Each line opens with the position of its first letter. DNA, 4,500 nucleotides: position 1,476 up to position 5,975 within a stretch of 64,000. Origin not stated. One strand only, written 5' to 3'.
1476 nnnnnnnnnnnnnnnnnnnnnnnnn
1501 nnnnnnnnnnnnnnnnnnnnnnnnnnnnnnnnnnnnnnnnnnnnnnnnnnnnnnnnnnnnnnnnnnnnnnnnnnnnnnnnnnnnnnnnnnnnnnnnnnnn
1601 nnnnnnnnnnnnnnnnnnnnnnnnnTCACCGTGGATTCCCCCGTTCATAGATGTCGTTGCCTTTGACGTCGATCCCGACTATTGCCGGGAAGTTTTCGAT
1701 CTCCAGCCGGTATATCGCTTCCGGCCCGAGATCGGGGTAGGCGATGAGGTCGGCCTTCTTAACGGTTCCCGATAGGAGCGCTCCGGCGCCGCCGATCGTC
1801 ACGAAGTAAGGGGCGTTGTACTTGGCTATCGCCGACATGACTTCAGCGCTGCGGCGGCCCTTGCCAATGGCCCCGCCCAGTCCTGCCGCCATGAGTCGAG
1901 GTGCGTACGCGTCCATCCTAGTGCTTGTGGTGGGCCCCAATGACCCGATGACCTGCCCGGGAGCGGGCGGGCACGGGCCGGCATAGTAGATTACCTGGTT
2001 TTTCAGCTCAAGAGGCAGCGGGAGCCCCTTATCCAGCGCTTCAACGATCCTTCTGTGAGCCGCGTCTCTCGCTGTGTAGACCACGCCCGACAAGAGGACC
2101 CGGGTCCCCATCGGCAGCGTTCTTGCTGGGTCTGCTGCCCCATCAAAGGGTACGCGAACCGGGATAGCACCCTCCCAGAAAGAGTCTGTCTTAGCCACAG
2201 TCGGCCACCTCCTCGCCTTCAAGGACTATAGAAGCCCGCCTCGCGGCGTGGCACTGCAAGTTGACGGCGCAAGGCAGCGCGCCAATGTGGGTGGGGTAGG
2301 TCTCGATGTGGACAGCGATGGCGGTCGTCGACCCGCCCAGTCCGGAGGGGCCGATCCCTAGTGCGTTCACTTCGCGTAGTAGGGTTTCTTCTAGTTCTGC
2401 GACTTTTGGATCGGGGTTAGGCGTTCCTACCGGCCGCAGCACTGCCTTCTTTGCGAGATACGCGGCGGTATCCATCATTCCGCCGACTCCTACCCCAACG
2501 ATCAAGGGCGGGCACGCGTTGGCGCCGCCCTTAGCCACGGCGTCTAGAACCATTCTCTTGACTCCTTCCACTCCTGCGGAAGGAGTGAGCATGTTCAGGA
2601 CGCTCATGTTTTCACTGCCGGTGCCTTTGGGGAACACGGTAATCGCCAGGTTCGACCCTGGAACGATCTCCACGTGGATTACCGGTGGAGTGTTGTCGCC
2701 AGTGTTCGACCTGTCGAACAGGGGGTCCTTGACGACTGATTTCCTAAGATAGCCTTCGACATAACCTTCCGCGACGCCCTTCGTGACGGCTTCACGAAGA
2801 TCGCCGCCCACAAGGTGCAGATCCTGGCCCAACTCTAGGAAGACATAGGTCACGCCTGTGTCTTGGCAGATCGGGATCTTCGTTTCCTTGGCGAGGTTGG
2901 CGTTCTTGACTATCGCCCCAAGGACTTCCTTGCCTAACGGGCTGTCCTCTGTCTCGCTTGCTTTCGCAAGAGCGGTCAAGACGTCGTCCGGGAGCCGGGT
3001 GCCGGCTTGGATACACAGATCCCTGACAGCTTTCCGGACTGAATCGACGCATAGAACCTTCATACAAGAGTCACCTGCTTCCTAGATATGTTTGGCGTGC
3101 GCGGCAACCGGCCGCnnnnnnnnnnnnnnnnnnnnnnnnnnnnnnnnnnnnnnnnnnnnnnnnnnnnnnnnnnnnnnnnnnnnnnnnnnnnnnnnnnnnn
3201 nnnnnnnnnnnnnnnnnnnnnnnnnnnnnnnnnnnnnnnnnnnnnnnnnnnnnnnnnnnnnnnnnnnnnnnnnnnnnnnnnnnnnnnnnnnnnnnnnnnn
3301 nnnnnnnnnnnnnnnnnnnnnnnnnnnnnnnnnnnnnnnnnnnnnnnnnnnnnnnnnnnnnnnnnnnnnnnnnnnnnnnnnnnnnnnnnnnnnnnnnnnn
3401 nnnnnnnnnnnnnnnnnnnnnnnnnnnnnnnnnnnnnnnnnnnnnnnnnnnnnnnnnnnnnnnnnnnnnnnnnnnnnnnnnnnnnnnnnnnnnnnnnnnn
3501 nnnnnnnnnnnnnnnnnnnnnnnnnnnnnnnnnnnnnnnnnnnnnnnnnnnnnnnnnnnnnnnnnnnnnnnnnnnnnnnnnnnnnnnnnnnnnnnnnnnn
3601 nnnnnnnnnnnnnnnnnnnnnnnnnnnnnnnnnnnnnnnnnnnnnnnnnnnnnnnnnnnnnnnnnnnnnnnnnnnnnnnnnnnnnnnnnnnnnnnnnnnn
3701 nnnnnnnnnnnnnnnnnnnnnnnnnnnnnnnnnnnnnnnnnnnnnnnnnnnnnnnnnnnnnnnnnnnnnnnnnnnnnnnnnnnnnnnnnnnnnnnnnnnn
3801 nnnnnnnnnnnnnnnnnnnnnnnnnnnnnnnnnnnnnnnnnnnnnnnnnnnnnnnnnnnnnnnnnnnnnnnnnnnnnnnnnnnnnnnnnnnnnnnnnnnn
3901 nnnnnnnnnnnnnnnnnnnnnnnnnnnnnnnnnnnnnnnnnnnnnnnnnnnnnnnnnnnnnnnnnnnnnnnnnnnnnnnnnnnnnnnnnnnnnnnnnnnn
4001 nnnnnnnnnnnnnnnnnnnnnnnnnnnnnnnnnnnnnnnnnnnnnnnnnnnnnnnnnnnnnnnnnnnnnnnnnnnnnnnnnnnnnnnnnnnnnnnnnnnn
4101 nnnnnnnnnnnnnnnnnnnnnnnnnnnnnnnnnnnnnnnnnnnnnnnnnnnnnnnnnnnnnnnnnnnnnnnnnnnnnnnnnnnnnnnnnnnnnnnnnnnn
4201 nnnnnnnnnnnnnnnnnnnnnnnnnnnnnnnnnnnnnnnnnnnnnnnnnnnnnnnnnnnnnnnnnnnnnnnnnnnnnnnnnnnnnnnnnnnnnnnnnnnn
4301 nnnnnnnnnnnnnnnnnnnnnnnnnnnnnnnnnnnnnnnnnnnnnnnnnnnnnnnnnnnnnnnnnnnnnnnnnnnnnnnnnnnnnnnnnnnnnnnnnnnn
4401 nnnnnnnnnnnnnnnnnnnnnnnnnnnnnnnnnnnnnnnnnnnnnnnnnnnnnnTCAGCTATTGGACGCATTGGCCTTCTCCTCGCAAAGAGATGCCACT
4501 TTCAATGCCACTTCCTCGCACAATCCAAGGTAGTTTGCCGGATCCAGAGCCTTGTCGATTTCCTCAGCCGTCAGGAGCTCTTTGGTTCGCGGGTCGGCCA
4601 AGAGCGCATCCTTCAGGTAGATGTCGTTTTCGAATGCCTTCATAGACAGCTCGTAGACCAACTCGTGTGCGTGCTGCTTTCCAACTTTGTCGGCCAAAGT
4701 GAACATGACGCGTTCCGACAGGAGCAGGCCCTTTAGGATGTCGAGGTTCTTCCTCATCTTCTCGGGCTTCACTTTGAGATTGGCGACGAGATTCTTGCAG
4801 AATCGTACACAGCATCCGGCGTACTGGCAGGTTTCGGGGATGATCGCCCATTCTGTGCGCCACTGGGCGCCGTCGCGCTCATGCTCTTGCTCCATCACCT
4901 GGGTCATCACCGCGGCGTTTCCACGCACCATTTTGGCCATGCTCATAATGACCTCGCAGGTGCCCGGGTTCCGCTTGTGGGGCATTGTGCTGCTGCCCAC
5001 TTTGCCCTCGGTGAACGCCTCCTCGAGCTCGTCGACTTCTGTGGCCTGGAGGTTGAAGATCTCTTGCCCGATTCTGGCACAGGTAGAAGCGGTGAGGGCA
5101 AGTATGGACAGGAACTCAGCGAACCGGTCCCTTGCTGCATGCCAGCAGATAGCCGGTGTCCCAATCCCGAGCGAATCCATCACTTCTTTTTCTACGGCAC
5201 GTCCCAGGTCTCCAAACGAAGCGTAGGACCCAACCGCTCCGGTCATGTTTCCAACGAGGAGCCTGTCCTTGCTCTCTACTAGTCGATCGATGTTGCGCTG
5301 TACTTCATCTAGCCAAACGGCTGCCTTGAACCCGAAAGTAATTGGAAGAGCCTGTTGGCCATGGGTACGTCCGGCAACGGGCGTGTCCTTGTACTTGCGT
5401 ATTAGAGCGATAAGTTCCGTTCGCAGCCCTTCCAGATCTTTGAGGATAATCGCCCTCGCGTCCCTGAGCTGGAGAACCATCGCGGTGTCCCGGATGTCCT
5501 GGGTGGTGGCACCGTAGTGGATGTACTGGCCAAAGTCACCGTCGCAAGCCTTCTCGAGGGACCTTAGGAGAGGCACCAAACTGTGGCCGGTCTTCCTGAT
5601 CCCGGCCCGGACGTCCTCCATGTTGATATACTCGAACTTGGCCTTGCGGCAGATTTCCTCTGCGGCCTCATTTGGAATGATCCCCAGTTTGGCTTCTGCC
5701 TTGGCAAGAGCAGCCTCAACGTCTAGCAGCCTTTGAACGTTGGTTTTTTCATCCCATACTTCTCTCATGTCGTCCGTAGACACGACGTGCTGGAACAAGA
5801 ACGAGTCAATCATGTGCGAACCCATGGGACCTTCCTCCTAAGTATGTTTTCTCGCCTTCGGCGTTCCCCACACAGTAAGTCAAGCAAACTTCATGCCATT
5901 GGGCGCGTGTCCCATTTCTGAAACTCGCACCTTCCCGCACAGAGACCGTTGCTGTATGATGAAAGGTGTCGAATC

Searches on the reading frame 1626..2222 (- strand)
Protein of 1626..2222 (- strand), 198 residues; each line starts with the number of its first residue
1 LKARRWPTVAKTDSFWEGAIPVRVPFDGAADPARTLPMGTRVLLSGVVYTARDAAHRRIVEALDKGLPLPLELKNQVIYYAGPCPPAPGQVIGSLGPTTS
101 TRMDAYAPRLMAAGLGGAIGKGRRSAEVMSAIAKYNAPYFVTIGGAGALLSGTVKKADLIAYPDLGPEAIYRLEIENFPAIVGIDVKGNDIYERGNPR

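Call 19: search_protein_families(library=pfam, proteins=[window:1626-2222:-], max_evalue=0.00001)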
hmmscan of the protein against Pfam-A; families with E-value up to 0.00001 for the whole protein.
window:1626-2222:- (198 aa): 1 family
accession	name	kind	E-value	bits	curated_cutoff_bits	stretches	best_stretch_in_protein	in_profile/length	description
PF05683.17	Fumerase_C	-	2.3e-56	190.8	22.2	1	27-194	34-204/205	Fumarase C-terminus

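Call 20: search_protein_families(library=ncbifam, proteins=[window:1626-2222:-], max_evalue=1e-10)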
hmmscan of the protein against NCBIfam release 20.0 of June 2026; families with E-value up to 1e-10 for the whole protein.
window:1626-2222:- (198 aa): 8 families
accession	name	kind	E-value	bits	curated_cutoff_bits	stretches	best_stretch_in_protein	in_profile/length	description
NF005310.0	PRK06842.1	equivalog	4.1e-68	228.8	238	1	31-196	12-177/185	Fe-S-containing hydro-lyase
TIGR00723.1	ttdB_fumA_fumB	subfamily_domain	6.8e-51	172.6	145.15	1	35-194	5-169/169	FumA C-terminus/TtdB family hydratase beta subunit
NF011921.0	PRK15392.1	equivalog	9.5e-38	130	1060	1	33-193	373-535/550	class I fumarate hydratase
NF011919.0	PRK15390.1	equivalog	6.2e-37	127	1105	1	36-193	377-536/548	class I fumarate hydratase FumA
NF011920.0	PRK15391.1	subfamily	1.7e-35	122.3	1094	1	36-193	377-536/548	class I fumarate hydratase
NF006253.0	PRK08395.1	equivalog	6.2e-35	120.3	244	1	32-194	13-165/166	fumarate hydratase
NF004708.0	PRK06043.1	equivalog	1.7e-34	119.1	269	1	34-194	15-178/192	fumarate hydratase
NF006082.0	PRK08228.1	equivalog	9.7e-21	74.2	264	1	36-194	18-181/205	L(+)-tartrate dehydratase subunit beta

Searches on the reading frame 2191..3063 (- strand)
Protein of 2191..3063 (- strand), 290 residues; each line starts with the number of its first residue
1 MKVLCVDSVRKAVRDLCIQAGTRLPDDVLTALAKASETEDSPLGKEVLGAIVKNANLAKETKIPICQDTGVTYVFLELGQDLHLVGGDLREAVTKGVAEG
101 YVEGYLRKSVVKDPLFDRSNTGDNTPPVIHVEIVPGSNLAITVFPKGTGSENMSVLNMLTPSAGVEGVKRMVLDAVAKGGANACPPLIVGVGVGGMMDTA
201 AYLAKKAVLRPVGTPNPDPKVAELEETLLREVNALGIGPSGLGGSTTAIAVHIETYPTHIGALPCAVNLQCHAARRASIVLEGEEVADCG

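Call 19: search_protein_families(library=pfam, proteins=[window:2191-3063:-], max_evalue=0.00001)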
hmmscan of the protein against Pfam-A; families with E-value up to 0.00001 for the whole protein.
window:2191-3063:- (290 aa): 1 family
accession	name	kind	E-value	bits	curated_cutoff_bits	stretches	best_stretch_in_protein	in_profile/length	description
PF05681.19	Fumerase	-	9e-113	376.5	25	1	11-279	2-269/270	Fumarate hydratase (Fumerase)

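Call 20: search_protein_families(library=ncbifam, proteins=[window:2191-3063:-], max_evalue=1e-10)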
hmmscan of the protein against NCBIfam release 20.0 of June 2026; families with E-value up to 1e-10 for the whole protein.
window:2191-3063:- (290 aa): 6 families
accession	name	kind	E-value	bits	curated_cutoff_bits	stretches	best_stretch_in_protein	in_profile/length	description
NF004885.0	PRK06246.1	equivalog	1.6e-118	395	276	1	2-280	2-278/279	fumarate hydratase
TIGR00722.1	ttdA_fumA_fumB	subfamily_domain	1.1e-98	329.8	100.65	1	10-280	2-272/273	hydrolyase, tartrate alpha subunit/fumarate domain protein, Fe-S type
NF006084.0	PRK08230.1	equivalog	4.2e-64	216.5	365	1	10-282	15-288/303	L(+)-tartrate dehydratase subunit alpha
NF011921.0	PRK15392.1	equivalog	1.5e-20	73.3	1060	1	45-276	83-322/550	class I fumarate hydratase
NF011920.0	PRK15391.1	subfamily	2.5e-19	69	1094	1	39-278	78-325/548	class I fumarate hydratase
NF011919.0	PRK15390.1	equivalog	4.1e-18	64.9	1105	1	43-277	82-324/548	class I fumarate hydratase FumA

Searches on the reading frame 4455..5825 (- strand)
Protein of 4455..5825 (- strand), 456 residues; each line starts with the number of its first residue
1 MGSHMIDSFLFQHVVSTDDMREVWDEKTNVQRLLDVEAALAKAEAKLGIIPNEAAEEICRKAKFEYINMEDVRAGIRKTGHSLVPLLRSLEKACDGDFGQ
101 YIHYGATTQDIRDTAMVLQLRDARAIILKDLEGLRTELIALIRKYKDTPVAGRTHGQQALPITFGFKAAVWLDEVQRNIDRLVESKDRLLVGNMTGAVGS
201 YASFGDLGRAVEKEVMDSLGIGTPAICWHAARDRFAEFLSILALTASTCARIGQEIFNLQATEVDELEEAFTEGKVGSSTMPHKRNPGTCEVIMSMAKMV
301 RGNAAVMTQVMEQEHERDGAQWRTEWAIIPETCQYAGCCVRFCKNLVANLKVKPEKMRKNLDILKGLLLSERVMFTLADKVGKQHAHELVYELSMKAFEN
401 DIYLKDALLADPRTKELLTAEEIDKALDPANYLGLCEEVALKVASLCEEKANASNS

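Call 19: search_protein_families(library=pfam, proteins=[window:4455-5825:-], max_evalue=0.00001)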
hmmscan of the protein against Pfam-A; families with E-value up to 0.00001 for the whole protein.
window:4455-5825:- (456 aa): 2 families
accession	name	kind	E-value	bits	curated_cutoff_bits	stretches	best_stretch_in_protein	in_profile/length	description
PF00206.25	Lyase_1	-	7.3e-48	164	27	1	15-302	5-312/312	Lyase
PF10397.14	ADSL_C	-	8.6e-21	74.5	32.7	1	366-439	1-75/79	Adenylosuccinate lyase C-terminus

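Call 20: search_protein_families(library=ncbifam, proteins=[window:4455-5825:-], max_evalue=1e-10)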
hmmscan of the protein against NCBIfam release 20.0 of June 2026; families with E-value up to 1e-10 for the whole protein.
window:4455-5825:- (456 aa): 15 families
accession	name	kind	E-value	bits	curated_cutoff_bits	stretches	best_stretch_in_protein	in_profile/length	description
NF052536.2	CoM_syn_XcbD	exception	1.1e-154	515.4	600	1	3-439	2-438/443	3-sulfopropionylcysteine synthase XcbD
NF006500.1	PRK08937.2-4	subfamily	5e-151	503.5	626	1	3-444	2-443/448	adenylosuccinate lyase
NF006554.0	PRK09053.1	equivalog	8.9e-122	407.1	595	1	9-442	7-443/453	3-carboxy-cis,cis-muconate cycloisomerase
TIGR00928.1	purB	equivalog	5.4e-113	378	326.2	1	17-439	7-431/436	adenylosuccinate lyase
TIGR02426.1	protocat_pcaB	equivalog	4.9e-93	311.7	355.75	1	10-350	1-338/338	3-carboxy-cis,cis-muconate cycloisomerase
NF052556.1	NtrsucLyaStm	equivalog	2.2e-85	287.3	650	1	13-436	20-456/466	nitrosuccinate lyase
NF004631.0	PRK05975.1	equivalog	2.5e-63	214.2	371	1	6-351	6-346/352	3-carboxy-cis,cis-muconate cycloisomerase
NF006764.0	PRK09285.1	equivalog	3.8e-28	98.1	446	1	96-441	111-453/456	adenylosuccinate lyase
TIGR00838.1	argH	equivalog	1.2e-24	87.2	279.5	1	34-431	32-427/455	argininosuccinate lyase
NF008964.0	PRK12308.1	equivalog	1.9e-18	66.2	657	1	96-406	97-404/624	argininosuccinate lyase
NF008909.0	PRK12273.1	subfamily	2.8e-15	56.1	510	1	106-431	141-460/474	aspartate ammonia-lyase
TIGR00979.1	fumC_II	equivalog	7e-14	51.4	664.75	1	110-432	139-456/458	class II fumarate hydratase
NF002563.0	PRK02186.1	subfamily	2.9e-12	45.7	625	1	89-362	497-769/890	argininosuccinate lyase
NF005218.0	PRK06705.1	equivalog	1.4e-11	43.9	883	1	37-312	55-318/502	argininosuccinate lyase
NF009089.0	PRK12425.1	equivalog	5e-11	42.1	840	1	107-434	137-459/464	class II fumarate hydratase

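Call 114: find_homologous_proteins(query=window:4455-5825:-, max_evalue=1e-40)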
Query window:4455-5825:- (456 aa): 7794 proteins with E <= 1e-40 among 8000 candidates; the best 120 are listed.
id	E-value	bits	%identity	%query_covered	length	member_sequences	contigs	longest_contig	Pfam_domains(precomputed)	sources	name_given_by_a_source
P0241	0.0e+0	1018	100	100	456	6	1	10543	PF10397.15,PF00206.26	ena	-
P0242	6.0e-221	752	73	98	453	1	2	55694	PF10397.15,PF00206.26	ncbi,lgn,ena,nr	ncbi:MAG TPA: adenylosuccinate lyase [Firmicutes bacterium]|nr:adenylosuccinate lyase [Bacillota bac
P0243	1.2e-189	649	64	98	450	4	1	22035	PF10397.15,PF00206.26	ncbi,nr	ncbi:MAG: adenylosuccinate lyase [Clostridia bacterium]|nr:adenylosuccinate lyase [Clostridia bacter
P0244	4.0e-176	604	58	99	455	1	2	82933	PF10397.15,PF00206.26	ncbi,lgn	-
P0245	1.1e-175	603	58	97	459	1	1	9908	PF10397.15,PF00206.26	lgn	-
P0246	1.5e-172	592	58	97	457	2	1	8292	PF10397.15,PF00206.26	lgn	-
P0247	1.1e-159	550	55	97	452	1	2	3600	PF10397.15,PF00206.26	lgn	-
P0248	2.8e-153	529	53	97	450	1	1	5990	PF10397.15,PF00206.26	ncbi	ncbi:MAG: adenylosuccinate lyase [Dehalobacterium sp.]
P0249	2.8e-152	526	98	53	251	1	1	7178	PF00206.26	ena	-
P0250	5.0e-148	512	52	98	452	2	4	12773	PF10397.15,PF00206.26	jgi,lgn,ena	-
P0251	9.3e-147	507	50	98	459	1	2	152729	PF10397.15,PF00206.26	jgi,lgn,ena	jgi:adenylosuccinate lyase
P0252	2.4e-146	506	50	98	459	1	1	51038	PF10397.15,PF00206.26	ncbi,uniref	ncbi:adenylosuccinate lyase [Paenibacillus cisolokensis]|uniref:adenylosuccinate lyase n=1 Tax=Paeni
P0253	2.5e-146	506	50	98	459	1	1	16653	PF10397.15,PF00206.26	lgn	-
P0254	6.4e-146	505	50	98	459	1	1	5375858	PF10397.15,PF00206.26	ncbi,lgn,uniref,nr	ncbi:adenylosuccinate lyase [Paenibacillus sp. 32O-W]|uniref:adenylosuccinate lyase n=1 Tax=Paenibac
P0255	6.5e-146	505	50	98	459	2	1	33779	PF10397.15,PF00206.26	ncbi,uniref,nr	ncbi:adenylosuccinate lyase [Paenibacillus cisolokensis]|uniref:Adenylosuccinate lyase n=1 Tax=Paeni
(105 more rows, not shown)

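Call 115: find_encoding_contigs(protein=P0242, flank=10000, max_places=1)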
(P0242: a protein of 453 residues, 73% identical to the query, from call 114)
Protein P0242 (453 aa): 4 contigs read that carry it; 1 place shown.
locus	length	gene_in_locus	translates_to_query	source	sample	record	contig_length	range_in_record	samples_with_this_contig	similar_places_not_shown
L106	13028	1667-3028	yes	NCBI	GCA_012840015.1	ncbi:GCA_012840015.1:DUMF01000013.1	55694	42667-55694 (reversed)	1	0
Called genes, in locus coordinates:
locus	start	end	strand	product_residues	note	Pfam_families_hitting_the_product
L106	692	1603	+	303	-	PF03401:TctC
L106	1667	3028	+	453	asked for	PF00206:Lyase_1, PF10397:ADSL_C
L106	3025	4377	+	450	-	PF03972:MmgE_PrpD_N, PF19305:MmgE_PrpD_C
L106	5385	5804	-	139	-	PF02915:Rubrerythrin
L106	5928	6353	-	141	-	PF01475:FUR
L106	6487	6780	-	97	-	PF07561:DUF1540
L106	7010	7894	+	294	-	PF00990:GGDEF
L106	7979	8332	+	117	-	PF10925:DUF2680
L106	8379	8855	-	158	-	PF00149:Metallophos, PF12850:Metallophos_2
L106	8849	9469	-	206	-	PF01725:Ham1p_like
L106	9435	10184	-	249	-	PF01138:RNase_PH, PF03725:RNase_PH_C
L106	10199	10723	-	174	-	PF18955:DUF5698, PF10035:DUF2179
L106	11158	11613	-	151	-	PF01668:SmpB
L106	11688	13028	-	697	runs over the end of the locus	PF03030:H_PPase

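Call 116: find_encoding_contigs(protein=P0254, flank=10000, max_places=1)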
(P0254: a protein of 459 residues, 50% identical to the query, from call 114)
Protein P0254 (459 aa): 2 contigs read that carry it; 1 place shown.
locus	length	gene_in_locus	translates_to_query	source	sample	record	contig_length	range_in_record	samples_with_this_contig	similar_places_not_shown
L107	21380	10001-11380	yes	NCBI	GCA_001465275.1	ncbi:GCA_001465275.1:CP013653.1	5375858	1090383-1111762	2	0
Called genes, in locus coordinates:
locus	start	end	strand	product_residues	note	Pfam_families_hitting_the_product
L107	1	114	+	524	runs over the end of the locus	PF00072:Response_reg, PF17853:GGDEF_2 (faint), PF00165:HTH_AraC (weak), PF12833:HTH_18, PF00165:HTH_AraC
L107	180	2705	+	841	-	PF02837:Glyco_hydro_2_N, PF22666:Glyco_hydro_2_N2, PF00703:Glyco_hydro_2, PF18368:Ig_GlcNase (faint), PF17786:Mannosidase_ig, PF17753:Ig_mannosidase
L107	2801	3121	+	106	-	PF00232:Glyco_hydro_1 (weak)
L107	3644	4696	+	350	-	PF03401:TctC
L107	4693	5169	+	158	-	PF07331:TctB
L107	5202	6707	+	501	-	PF01970:TctA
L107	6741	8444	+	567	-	PF00890:FAD_binding_2, PF01266:DAO, PF03486:HI0933_like (faint), PF07992:Pyr_redox_2 (faint), PF12831:FAD_oxidored (weak), PF02910:Succ_DH_flav_C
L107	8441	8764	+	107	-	PF13085:Fer2_3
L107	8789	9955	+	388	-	PF01546:Peptidase_M20, PF07687:M20_dimer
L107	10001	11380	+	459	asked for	PF00206:Lyase_1, PF10397:ADSL_C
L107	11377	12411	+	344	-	PF24827:AstE_AspA_cat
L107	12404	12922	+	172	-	PF00583:Acetyltransf_1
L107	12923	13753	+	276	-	PF00881:Nitroreductase, PF14512:TM1586_NiRdase (faint), PF28600:Nitroreductase_C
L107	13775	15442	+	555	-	PF02776:TPP_enzyme_N, PF00205:TPP_enzyme_M, PF02775:TPP_enzyme_C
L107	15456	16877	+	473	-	PF00171:Aldedh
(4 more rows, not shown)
